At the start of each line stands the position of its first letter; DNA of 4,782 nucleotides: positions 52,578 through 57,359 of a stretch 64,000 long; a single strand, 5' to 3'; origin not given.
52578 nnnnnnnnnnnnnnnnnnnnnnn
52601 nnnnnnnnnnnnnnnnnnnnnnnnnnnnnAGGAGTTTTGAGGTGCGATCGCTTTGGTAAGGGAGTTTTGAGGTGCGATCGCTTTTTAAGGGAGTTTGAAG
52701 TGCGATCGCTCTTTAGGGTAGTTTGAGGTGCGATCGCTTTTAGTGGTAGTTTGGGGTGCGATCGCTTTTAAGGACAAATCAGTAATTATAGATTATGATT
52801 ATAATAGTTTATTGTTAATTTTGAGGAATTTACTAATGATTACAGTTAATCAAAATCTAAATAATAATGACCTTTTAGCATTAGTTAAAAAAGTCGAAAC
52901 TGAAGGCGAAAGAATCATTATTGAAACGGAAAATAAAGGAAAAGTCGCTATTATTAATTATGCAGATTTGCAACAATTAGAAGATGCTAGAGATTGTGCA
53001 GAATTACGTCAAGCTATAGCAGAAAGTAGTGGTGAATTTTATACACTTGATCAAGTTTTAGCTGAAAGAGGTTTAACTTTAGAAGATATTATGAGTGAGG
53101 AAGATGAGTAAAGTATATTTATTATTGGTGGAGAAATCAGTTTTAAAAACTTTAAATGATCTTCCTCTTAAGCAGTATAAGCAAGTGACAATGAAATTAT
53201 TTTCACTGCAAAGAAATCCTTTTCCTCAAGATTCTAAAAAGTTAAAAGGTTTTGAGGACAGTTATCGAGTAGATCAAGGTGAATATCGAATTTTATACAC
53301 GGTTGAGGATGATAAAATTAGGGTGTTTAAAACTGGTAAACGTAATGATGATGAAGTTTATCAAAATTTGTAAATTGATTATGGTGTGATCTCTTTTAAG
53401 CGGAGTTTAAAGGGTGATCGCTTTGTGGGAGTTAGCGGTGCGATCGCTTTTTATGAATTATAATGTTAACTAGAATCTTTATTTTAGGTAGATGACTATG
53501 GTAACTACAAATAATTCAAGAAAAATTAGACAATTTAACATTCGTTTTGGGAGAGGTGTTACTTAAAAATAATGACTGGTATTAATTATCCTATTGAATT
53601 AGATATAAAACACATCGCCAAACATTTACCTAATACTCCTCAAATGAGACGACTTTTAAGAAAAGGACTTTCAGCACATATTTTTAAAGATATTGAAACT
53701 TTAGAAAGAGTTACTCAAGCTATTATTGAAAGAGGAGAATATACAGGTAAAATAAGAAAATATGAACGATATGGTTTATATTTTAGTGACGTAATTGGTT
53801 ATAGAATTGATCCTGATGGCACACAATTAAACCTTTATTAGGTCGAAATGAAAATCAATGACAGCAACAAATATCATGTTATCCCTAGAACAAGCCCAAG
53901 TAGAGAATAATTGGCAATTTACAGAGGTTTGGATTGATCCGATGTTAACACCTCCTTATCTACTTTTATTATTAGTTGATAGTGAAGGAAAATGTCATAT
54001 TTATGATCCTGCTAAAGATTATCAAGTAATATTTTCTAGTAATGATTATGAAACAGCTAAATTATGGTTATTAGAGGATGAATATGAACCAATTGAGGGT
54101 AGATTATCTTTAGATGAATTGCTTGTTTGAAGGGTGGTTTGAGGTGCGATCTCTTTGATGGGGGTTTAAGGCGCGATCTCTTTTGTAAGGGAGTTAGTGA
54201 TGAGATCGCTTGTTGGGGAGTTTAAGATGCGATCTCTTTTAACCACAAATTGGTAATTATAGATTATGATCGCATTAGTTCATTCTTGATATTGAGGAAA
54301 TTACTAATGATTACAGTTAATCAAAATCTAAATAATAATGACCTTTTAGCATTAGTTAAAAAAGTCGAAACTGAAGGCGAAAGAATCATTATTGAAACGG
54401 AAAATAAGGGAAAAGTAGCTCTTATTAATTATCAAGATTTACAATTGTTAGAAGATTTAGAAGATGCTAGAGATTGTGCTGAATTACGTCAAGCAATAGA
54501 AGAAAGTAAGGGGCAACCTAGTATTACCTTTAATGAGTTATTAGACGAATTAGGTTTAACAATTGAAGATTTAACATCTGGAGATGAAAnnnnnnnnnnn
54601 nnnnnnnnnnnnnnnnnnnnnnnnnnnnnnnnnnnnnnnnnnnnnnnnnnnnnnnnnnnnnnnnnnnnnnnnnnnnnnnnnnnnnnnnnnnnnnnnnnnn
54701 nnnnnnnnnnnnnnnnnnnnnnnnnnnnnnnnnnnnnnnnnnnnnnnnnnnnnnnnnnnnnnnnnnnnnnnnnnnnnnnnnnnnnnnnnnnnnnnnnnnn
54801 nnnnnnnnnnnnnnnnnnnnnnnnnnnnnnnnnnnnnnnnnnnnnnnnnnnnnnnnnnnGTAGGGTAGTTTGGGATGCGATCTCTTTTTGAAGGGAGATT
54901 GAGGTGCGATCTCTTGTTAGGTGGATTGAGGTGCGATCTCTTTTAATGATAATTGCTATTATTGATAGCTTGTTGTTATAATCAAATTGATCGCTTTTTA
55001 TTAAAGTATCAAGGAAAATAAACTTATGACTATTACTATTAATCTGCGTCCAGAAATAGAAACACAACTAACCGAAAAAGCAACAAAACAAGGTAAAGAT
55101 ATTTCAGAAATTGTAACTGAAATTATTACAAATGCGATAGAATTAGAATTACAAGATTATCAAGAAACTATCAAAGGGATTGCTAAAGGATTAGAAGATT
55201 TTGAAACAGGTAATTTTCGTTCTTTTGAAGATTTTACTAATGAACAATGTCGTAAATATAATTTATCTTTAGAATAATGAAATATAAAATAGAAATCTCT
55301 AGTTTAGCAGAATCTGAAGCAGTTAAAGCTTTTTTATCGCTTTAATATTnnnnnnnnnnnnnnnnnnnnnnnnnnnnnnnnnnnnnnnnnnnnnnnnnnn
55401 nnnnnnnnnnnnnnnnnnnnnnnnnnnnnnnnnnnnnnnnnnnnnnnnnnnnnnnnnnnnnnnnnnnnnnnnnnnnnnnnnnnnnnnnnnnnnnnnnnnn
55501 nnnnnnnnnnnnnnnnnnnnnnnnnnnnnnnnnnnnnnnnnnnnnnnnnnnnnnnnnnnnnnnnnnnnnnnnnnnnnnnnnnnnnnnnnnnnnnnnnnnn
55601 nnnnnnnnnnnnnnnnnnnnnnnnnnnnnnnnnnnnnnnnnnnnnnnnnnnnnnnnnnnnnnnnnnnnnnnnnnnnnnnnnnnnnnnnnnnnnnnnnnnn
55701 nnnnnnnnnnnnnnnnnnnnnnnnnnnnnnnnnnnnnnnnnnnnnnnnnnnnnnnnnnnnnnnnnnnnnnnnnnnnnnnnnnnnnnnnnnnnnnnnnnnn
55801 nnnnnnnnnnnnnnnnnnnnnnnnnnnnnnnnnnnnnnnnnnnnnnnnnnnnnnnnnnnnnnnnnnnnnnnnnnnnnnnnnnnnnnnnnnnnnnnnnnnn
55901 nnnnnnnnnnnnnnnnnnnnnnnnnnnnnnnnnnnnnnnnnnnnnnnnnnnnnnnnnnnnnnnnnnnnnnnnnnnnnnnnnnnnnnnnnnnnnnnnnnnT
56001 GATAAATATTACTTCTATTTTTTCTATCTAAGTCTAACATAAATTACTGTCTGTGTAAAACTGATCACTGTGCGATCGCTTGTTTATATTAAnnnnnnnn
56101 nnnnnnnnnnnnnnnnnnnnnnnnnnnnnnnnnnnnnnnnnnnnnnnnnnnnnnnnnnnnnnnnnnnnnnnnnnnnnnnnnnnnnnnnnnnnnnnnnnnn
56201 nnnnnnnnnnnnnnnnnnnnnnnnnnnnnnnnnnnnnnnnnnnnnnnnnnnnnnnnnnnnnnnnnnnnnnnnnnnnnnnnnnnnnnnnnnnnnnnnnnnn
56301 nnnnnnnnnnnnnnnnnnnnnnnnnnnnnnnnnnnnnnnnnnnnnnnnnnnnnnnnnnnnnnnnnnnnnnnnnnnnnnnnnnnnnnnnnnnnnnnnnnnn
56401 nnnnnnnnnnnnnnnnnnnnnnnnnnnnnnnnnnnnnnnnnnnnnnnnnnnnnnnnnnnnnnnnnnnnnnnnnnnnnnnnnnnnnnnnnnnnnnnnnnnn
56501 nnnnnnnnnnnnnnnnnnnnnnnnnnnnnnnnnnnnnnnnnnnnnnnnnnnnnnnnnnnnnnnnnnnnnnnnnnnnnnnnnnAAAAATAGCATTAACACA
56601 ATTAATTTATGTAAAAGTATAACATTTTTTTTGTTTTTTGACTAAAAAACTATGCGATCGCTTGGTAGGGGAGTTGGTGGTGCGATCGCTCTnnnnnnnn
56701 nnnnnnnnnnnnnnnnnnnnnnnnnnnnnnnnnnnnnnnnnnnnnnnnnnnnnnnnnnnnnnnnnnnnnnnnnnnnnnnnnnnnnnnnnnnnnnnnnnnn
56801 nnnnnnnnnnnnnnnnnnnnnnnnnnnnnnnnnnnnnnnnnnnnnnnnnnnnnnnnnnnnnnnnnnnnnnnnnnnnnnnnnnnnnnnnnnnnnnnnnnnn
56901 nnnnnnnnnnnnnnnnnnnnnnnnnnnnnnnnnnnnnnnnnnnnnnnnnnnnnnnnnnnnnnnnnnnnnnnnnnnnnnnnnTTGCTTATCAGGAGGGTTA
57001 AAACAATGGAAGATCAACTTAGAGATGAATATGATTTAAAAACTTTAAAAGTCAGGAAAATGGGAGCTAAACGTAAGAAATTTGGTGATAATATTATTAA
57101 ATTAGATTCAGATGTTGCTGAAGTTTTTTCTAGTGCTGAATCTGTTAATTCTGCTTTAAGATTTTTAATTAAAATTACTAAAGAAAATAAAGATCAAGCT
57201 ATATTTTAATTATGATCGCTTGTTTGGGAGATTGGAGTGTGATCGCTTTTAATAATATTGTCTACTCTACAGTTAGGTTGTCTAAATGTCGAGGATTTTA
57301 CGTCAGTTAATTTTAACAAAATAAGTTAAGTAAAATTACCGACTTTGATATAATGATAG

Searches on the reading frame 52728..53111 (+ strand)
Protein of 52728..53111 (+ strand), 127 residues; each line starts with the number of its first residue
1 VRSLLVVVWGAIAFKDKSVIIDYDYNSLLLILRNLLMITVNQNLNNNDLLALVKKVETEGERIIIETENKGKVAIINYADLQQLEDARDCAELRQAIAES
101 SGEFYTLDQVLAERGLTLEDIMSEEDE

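Call 7: search_protein_families(library=pfam, proteins=[window:52728-53111:+], max_evalue=0.01)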
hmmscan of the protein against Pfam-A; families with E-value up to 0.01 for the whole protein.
window:52728-53111:+ (127 aa): 1 family
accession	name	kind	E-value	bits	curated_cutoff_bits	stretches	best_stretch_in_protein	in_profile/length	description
PF02604.26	PhdYeFM_antitox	-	2.9e-05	24.2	29.8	1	47-90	11-54/74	Antitoxin Phd_YefM, type II toxin-antitoxin system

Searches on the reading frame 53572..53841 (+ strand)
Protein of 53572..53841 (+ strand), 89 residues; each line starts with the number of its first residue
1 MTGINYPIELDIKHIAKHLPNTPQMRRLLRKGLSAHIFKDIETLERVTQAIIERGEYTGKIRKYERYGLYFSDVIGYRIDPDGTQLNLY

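Call 7: search_protein_families(library=pfam, proteins=[window:53572-53841:+], max_evalue=0.01)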
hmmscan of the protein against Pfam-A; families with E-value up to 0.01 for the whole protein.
window:53572-53841:+ (89 aa): 1 family
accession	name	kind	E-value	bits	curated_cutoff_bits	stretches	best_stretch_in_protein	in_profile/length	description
PF22319.1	DUF6972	-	7.8e-36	122.9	27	1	8-89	3-84/105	Domain of unknown function (DUF6972)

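Call 78: find_encoding_contigs(protein=window:53572-53841:+, flank=5000, max_places=8)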
Protein window:53572-53841:+ (89 aa): 3 contigs read that carry it; 2 places shown.
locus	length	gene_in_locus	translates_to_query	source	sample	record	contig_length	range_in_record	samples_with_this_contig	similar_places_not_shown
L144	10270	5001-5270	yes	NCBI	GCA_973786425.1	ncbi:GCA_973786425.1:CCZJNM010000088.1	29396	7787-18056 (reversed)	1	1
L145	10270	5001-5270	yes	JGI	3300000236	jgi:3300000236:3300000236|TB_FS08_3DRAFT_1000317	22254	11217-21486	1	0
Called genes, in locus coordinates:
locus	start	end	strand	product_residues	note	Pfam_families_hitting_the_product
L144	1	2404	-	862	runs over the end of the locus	PF11791:Aconitase_B_N, PF06434:Aconitase_2_N, PF00330:Aconitase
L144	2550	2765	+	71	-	-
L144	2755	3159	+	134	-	PF01850:PIN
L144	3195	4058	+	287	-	PF00069:Pkinase, PF07714:PK_Tyr_Ser-Thr, PF01636:APH (faint), PF03109:ABC1 (weak)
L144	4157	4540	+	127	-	-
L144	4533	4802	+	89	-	-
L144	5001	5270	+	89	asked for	PF22319:DUF6972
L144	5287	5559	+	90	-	-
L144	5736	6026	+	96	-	PF02604:PhdYeFM_antitox (weak)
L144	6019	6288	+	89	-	PF05016:ParE_toxin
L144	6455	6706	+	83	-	-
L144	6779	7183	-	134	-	PF01850:PIN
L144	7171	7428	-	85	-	PF04014:MazE_antitoxin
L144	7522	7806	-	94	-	PF05016:ParE_toxin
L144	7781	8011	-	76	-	-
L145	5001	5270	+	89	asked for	PF22319:DUF6972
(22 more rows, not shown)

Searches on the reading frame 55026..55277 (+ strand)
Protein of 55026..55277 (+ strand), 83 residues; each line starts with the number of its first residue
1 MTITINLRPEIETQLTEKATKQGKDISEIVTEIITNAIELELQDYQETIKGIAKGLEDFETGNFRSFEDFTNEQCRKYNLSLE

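Call 32: search_protein_families(library=pfam, proteins=[window:55026-55277:+], max_evalue=1)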
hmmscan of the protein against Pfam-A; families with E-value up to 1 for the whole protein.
window:55026-55277:+ (83 aa): 8 families
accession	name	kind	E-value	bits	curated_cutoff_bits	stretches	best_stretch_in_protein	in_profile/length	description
PF19891.5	DUF6364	-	0.031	15.2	27.3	1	4-60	6-58/70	Family of unknown function (DUF6364)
PF04943.17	Pox_F11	-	0.064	12.8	24.5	1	13-48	203-240/409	Poxvirus F11 protein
PF20572.3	DUF6781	-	0.068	13.4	27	1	9-56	9-59/213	Family of unknown function (DUF6781)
PF09718.15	Tape_meas_lam_C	-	0.076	13.5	23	1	36-71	5-40/76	Lambda phage tail tape-measure protein (Tape_meas_lam_C)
PF06288.18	DUF1040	-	0.08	13.8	27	1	13-61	30-78/86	Protein of unknown function (DUF1040)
PF19034.5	RnlA-toxin_DBD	-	0.083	13.7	27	1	6-59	4-58/125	RNase LS, bacterial toxin DBD domain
PF18241.6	AvrM-A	-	0.1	13.4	27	1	11-67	72-135/147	Flax-rust effector AvrM-A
PF20669.3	Exo70_N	-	0.11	13.1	23.9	1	28-68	16-56/83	Exocyst complex component Exo70 N-terminal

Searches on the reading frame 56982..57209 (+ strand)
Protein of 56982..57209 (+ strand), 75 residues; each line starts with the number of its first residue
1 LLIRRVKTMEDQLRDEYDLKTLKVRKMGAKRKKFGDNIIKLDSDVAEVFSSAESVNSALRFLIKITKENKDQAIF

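Call 32: search_protein_families(library=pfam, proteins=[window:56982-57209:+], max_evalue=1)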
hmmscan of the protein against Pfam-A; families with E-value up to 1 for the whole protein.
window:56982-57209:+ (75 aa): 1 family
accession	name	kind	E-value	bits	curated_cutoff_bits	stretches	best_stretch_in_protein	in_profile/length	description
PF22814.2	WelO5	-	0.12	12.4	27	1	6-65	38-99/277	Carrier-protein-independent halogenase WelO5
